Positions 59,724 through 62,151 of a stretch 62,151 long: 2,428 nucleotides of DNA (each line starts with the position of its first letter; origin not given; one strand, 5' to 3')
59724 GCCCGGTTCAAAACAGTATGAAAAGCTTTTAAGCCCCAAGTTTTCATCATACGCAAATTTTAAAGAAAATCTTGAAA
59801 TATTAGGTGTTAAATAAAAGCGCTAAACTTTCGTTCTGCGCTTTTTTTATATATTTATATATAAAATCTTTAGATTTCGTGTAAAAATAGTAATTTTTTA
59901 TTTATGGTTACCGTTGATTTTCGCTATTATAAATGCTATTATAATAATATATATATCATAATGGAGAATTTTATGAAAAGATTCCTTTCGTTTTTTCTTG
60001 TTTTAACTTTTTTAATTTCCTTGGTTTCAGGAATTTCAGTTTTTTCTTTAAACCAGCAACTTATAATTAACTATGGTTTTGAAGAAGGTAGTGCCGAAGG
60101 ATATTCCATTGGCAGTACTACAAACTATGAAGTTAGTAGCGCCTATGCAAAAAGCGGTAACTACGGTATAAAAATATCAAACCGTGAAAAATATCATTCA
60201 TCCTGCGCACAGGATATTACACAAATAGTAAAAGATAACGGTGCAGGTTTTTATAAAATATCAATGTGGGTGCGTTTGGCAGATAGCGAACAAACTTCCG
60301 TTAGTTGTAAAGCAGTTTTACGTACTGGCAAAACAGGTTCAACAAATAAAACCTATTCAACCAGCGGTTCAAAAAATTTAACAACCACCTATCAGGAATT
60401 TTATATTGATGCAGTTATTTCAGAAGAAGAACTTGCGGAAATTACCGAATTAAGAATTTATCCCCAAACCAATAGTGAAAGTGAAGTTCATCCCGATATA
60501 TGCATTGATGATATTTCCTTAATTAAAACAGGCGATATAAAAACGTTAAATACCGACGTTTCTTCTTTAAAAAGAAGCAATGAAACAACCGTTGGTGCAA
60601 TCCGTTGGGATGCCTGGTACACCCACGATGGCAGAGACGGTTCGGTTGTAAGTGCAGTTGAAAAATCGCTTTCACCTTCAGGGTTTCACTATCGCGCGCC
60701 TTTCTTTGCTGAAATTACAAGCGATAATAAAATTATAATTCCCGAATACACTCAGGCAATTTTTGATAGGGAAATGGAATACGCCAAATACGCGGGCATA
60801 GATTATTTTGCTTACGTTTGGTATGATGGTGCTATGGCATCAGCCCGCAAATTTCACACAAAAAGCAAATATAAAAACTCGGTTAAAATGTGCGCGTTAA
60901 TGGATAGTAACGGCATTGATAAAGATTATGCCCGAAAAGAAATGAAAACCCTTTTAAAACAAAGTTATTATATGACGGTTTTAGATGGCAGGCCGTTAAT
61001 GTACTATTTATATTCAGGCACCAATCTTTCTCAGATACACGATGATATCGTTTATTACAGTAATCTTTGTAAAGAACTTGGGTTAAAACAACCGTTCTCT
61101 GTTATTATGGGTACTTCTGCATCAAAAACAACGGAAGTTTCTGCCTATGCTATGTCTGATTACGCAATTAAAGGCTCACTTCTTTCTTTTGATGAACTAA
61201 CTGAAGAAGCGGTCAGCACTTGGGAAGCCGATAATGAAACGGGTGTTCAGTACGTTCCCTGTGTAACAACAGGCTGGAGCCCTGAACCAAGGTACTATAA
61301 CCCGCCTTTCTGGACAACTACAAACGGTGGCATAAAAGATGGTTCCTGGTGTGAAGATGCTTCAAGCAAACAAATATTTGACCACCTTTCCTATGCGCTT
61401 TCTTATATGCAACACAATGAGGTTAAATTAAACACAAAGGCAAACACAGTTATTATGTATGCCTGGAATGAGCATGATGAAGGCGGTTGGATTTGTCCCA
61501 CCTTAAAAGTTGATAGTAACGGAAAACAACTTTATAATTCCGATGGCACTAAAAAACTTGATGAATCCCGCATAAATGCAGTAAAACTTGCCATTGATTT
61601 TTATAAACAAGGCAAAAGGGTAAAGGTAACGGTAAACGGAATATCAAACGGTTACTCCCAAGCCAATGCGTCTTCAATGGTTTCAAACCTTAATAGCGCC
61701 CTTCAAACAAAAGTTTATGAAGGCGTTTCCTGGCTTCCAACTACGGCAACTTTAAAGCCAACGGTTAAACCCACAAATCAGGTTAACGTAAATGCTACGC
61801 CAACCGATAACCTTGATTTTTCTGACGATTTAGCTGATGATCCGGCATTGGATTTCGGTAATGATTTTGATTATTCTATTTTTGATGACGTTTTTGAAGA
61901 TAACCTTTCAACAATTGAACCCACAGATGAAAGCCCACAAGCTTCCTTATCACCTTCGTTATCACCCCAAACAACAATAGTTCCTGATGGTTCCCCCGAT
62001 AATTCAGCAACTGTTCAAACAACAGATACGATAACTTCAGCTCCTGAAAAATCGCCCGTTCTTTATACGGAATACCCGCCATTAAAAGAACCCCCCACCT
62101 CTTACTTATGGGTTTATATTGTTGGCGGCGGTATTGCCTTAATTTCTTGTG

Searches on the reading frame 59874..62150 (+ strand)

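Call 75: search_protein_families(library=pfam, proteins=[window:59874-62150:+], max_evalue=0.001)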
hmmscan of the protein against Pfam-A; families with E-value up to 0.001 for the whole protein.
window:59874-62150:+ (759 aa): 2 families
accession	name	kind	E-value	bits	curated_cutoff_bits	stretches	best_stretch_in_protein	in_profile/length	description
PF02018.23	CBM_4_9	-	4.8e-08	33.9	25.9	1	62-175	2-111/136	Carbohydrate binding domain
PF14307.12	Glyco_tran_WbsX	-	2.9e-05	24.1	25.1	0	355-547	141-343/350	Glycosyltransferase WbsX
